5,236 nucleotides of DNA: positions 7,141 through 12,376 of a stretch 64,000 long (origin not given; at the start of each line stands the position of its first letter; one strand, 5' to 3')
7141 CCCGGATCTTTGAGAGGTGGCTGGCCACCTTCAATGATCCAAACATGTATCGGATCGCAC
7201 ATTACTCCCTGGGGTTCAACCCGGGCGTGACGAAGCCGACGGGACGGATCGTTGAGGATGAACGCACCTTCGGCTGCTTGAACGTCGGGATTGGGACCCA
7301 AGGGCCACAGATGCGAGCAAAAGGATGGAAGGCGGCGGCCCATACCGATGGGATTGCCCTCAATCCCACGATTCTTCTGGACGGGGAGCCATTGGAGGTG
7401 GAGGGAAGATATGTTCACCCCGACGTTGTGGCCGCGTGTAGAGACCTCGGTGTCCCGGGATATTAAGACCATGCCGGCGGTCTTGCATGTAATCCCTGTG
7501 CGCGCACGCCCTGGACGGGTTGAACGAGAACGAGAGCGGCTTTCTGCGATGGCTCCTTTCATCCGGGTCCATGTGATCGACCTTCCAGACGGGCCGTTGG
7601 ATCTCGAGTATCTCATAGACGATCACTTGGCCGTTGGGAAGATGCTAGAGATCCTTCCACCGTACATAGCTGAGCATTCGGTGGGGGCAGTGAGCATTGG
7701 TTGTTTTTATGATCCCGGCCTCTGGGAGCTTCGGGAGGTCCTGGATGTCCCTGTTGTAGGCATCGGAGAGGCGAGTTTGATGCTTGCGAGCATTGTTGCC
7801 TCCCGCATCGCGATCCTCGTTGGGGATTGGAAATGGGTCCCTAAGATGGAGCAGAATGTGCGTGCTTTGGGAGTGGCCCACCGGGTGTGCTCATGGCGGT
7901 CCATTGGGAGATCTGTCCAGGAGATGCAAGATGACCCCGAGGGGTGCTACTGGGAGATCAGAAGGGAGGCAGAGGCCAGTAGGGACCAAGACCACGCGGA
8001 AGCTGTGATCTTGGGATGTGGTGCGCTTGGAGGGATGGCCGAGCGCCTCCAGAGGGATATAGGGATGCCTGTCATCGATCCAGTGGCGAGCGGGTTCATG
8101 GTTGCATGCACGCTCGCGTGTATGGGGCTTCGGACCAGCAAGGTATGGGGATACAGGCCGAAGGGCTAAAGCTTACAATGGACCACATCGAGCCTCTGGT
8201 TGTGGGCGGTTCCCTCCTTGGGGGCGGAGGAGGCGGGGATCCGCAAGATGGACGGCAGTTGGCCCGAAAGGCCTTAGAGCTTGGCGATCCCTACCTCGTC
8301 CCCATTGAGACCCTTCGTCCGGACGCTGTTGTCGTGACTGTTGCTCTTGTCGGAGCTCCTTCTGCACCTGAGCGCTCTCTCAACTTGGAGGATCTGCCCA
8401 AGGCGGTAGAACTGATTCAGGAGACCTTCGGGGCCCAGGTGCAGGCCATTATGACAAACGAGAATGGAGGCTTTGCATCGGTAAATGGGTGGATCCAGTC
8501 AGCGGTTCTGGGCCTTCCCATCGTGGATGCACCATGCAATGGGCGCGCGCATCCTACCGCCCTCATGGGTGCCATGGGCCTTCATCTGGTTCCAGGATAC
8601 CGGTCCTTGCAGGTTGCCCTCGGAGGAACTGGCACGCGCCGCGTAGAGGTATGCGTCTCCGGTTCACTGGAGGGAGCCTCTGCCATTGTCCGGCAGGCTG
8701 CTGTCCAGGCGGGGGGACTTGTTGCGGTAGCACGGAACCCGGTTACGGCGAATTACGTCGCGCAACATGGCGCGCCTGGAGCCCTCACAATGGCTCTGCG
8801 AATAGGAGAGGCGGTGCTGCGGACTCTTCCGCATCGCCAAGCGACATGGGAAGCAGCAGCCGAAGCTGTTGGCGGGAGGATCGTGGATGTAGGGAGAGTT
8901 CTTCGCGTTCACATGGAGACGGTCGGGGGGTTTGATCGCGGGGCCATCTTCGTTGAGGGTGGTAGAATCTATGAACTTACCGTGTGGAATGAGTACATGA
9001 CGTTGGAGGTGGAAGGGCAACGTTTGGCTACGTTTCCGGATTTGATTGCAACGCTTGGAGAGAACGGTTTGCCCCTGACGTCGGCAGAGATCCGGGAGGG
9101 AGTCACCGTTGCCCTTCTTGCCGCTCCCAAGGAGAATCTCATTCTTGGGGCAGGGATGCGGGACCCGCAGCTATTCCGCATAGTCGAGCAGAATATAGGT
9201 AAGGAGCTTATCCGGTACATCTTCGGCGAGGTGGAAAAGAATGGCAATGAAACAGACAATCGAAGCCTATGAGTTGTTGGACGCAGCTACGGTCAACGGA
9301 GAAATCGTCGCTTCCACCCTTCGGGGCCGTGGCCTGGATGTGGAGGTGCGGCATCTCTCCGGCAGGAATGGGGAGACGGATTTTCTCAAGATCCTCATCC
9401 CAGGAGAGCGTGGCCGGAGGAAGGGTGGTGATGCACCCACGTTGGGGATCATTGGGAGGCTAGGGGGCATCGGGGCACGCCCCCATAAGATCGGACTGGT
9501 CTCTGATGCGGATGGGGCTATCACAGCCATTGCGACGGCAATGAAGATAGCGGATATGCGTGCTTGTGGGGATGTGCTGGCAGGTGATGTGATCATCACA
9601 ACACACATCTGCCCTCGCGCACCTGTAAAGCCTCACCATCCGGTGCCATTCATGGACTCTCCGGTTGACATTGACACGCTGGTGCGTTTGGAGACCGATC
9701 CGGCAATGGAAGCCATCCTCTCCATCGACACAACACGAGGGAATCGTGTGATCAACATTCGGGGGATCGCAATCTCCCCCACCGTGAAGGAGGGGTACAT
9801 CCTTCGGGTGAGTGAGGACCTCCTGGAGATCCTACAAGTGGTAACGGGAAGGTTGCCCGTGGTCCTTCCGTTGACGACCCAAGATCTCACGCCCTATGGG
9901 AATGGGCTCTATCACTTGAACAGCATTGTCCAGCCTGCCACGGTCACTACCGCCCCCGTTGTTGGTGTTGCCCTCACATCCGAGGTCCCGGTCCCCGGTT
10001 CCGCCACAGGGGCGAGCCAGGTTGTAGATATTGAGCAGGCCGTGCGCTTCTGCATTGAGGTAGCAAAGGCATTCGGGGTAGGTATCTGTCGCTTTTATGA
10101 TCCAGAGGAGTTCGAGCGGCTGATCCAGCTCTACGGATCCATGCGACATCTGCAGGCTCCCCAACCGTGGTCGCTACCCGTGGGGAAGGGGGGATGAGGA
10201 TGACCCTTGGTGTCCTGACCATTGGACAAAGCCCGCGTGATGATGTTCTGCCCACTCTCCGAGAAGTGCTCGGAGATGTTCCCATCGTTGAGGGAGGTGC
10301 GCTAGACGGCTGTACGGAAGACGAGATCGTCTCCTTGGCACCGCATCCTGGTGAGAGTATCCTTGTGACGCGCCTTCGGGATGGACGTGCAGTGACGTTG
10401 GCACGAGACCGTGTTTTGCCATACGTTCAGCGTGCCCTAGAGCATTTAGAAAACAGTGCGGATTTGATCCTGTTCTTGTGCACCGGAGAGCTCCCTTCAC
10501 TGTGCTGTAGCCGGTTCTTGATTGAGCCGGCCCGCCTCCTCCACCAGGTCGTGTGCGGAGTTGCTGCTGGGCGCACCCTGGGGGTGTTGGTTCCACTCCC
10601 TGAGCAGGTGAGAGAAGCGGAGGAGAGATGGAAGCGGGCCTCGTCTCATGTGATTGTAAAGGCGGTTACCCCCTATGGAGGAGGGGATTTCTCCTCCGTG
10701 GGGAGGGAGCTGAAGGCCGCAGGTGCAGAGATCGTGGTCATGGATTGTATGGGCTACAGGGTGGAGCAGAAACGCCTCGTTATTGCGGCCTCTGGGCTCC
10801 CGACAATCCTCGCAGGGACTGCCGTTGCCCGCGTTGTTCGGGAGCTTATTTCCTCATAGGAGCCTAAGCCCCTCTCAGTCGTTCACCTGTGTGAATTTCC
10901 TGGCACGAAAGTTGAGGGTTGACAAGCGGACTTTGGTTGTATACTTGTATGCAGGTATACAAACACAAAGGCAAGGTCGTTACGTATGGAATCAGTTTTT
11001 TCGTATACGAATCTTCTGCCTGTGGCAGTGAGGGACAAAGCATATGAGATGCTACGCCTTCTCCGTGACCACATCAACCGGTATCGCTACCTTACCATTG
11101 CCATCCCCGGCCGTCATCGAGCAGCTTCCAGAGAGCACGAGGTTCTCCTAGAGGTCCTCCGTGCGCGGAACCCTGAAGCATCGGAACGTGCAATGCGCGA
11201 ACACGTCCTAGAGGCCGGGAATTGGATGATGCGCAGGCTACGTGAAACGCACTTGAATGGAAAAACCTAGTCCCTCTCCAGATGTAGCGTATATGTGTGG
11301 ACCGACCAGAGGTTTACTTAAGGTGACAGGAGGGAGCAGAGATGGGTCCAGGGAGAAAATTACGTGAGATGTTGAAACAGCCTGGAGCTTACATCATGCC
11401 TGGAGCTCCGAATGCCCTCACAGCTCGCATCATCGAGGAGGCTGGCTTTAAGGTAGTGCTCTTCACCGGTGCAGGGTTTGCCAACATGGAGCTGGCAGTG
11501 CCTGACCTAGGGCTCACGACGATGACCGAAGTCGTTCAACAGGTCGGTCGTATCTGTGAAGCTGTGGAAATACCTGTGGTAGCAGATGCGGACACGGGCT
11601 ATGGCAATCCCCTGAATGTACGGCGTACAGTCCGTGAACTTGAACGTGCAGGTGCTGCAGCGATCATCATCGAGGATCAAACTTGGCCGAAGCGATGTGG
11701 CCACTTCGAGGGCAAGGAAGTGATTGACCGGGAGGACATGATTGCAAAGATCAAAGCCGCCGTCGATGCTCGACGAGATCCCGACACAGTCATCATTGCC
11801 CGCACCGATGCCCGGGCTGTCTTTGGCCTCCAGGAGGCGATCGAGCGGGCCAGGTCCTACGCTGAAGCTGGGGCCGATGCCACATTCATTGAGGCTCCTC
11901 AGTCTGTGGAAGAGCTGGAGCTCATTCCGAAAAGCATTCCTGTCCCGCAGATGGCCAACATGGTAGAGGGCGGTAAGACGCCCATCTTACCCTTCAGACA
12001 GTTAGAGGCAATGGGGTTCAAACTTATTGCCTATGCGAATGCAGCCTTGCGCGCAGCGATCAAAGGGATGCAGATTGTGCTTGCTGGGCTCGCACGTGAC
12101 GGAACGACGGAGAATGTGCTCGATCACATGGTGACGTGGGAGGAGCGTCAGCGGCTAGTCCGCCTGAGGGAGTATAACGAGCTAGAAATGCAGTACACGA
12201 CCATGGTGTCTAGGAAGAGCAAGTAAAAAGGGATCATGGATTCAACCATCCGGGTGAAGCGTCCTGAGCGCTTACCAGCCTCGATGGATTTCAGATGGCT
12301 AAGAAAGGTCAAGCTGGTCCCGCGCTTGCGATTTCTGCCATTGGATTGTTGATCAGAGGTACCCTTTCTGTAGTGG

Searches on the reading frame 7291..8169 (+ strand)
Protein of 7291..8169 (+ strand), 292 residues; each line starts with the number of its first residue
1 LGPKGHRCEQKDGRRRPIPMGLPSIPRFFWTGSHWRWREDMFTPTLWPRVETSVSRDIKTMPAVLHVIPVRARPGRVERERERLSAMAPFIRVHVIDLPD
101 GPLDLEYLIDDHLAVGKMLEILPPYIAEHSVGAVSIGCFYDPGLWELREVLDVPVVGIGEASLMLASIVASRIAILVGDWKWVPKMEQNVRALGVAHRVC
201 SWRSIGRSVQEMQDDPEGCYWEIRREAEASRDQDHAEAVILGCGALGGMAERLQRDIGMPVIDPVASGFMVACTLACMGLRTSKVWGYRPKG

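Call 83: search_protein_families(library=pfam, proteins=[window:7291-8169:+], max_evalue=0.0001)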
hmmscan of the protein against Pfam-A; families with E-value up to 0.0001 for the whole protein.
window:7291-8169:+ (292 aa): 1 family
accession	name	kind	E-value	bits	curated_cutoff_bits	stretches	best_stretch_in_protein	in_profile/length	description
PF01177.27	Asp_Glu_race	-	1.5e-33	116.8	31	1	87-268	25-207/211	Asp/Glu/Hydantoin racemase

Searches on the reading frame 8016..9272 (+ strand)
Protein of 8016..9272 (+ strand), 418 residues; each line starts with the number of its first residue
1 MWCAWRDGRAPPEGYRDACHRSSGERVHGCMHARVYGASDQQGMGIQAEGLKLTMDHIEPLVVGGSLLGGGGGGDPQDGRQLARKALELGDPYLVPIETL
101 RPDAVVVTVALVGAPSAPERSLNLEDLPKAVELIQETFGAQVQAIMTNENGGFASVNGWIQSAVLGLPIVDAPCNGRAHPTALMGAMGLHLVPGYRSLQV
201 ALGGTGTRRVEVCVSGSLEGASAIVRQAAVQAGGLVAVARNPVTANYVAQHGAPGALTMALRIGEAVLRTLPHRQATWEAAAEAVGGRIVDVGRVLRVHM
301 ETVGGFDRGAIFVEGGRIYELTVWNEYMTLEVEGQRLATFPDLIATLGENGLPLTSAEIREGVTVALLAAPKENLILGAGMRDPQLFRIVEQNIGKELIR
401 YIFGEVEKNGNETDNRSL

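Call 23: find_encoding_contigs(protein=window:8016-9272:+, flank=10000, max_places=1)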
Protein window:8016-9272:+ (418 aa): no gene with exactly this product is on record in the collection.

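Call 26: search_protein_families(library=pfam, proteins=[window:8016-9272:+], max_evalue=0.0001)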
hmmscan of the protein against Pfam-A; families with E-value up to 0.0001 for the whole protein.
window:8016-9272:+ (418 aa): 2 families
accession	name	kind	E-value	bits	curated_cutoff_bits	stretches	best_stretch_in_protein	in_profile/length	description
PF20906.3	S-Me-THD_C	-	1.9e-27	96.3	27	1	221-374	6-165/190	S-Me-THD-like, C-terminal domain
PF06032.18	S-Me-THD_N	-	1.1e-26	94.2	27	1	57-190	2-137/158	S-Me-THD-like, N-terminal domain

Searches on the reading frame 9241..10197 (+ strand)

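Call 26: search_protein_families(library=pfam, proteins=[window:9241-10197:+], max_evalue=0.0001)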
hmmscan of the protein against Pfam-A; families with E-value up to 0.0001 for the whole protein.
window:9241-10197:+ (318 aa): 1 family
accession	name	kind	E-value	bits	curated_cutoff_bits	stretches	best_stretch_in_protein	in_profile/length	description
PF06675.16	DUF1177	-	3.2e-132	439.9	25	1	39-306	3-270/272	Protein of unknown function (DUF1177)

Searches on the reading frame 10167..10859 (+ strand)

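Call 26: search_protein_families(library=pfam, proteins=[window:10167-10859:+], max_evalue=0.0001)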
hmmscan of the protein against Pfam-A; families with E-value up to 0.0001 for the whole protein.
window:10167-10859:+ (230 aa): 1 family
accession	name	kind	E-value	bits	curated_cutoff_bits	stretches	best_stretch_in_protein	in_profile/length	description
PF07302.16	AroM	-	9.9e-68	228.3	23.8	1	14-228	1-219/219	AroM protein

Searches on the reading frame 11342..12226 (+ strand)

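Call 26: search_protein_families(library=pfam, proteins=[window:11342-12226:+], max_evalue=0.0001)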
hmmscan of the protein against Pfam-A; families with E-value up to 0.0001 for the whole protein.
window:11342-12226:+ (294 aa): 2 families
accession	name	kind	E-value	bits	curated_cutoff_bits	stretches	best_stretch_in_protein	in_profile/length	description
PF13714.12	PEP_mutase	-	2.1e-51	175.3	31.5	1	7-246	1-235/240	Phosphoenolpyruvate phosphomutase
PF00463.27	ICL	-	1.2e-11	44.3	26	1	78-172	151-248/526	Isocitrate lyase family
